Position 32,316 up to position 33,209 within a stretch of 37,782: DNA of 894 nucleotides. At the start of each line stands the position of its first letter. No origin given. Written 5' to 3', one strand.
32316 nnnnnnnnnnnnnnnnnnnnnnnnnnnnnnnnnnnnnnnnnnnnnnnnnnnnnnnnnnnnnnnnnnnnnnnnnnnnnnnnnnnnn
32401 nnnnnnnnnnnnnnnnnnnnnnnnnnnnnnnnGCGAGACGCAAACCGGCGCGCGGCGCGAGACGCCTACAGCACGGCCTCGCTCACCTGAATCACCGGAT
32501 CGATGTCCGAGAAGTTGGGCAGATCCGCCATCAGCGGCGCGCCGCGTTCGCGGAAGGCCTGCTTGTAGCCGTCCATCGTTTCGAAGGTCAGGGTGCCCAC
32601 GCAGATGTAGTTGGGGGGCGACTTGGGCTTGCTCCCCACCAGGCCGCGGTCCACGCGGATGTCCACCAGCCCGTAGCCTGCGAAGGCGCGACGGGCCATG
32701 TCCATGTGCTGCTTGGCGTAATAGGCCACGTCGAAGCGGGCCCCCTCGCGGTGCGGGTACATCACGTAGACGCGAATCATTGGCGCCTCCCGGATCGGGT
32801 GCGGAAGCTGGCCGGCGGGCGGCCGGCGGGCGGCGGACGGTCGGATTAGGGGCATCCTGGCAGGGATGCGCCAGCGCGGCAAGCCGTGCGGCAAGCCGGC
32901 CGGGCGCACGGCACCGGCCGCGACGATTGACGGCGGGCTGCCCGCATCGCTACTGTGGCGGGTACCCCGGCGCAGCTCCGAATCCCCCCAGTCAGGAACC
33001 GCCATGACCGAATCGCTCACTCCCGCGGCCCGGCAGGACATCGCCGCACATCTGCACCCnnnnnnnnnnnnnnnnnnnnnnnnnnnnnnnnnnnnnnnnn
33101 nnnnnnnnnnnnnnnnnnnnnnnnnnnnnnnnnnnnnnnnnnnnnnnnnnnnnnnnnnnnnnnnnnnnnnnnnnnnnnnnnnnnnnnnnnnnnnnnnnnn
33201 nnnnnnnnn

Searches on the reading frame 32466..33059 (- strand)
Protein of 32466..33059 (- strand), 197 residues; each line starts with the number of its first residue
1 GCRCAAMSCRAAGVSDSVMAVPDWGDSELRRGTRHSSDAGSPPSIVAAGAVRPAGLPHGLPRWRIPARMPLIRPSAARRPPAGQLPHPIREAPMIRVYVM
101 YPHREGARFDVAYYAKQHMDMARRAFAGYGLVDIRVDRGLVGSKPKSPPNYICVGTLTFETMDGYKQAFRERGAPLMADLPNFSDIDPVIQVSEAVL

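Call 9: search_protein_families(library=pfam, proteins=[window:32466-33059:-])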
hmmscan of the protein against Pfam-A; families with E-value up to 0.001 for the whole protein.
window:32466-33059:- (197 aa): 1 family
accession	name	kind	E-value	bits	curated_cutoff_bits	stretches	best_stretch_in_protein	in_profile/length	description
PF07110.17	EthD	-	6.9e-06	27.6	22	1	112-186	11-95/96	EthD domain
